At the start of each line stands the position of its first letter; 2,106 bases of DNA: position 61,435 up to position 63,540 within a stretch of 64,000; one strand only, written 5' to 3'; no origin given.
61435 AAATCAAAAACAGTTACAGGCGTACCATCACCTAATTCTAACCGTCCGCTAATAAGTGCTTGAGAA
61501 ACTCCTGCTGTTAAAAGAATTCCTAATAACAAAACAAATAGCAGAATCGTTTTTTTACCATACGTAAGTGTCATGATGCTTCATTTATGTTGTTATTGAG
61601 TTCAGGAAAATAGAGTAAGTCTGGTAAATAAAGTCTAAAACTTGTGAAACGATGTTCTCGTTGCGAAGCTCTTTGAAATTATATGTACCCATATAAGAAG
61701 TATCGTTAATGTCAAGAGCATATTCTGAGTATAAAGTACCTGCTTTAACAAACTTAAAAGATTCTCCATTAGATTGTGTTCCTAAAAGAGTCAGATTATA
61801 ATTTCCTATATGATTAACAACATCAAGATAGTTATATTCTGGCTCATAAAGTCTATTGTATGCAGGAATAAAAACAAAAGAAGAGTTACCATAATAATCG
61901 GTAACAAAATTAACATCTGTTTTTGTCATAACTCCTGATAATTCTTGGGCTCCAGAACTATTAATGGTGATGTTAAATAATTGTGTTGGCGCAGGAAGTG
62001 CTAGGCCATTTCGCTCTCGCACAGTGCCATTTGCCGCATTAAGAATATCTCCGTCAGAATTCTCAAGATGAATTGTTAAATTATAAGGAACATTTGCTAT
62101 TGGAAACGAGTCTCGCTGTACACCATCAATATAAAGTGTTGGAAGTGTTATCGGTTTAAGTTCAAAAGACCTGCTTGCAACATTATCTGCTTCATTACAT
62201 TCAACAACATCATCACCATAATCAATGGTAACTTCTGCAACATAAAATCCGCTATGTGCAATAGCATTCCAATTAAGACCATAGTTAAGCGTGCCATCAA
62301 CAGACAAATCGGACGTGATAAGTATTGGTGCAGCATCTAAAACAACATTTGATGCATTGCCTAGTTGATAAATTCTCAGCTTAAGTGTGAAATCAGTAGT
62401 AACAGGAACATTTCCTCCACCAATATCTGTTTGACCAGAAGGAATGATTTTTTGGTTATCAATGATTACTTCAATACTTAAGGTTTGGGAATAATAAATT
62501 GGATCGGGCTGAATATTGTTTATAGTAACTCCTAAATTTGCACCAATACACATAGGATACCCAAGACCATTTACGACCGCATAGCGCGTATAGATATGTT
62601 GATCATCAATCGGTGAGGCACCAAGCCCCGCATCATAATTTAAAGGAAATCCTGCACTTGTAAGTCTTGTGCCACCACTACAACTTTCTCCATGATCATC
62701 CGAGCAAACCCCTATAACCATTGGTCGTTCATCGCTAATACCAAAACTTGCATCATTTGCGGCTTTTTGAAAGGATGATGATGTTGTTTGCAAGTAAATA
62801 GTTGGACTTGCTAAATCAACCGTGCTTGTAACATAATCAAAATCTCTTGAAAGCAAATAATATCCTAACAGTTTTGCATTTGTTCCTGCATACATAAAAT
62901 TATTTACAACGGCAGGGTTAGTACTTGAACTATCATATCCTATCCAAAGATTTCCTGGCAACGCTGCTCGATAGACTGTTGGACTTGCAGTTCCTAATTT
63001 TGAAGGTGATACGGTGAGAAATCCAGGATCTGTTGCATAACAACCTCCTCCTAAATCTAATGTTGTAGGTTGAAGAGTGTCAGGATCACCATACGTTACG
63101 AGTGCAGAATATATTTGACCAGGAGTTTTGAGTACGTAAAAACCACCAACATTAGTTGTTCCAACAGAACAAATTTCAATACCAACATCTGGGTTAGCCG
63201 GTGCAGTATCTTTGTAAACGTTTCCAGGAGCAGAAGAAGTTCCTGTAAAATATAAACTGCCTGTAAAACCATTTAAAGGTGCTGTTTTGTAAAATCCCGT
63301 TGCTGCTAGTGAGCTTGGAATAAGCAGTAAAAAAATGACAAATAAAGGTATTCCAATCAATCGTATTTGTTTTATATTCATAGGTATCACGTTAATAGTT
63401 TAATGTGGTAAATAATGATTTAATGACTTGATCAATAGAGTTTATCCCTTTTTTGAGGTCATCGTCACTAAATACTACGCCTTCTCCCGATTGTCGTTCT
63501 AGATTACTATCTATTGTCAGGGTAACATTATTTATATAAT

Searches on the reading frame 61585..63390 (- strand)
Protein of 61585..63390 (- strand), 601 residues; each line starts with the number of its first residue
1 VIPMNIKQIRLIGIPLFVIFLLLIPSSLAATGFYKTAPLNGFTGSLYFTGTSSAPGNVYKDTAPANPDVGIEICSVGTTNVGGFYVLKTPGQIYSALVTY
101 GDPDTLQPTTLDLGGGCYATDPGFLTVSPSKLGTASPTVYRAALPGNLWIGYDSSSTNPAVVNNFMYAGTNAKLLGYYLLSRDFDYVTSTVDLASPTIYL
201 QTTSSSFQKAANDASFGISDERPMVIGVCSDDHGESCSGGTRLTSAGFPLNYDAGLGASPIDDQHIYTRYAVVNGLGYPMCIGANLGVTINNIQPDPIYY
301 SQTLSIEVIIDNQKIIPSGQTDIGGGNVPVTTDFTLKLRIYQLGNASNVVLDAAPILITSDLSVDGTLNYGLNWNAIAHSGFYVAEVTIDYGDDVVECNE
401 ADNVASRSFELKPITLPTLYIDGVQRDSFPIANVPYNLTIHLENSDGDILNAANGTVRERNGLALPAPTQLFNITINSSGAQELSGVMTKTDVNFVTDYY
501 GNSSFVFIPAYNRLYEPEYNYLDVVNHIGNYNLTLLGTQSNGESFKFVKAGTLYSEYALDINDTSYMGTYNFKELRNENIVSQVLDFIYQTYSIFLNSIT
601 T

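Call 92: find_encoding_contigs(protein=window:61585-63390:-, flank=10000, max_places=1)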
Protein window:61585-63390:- (601 aa): no gene with exactly this product is on record in the collection.
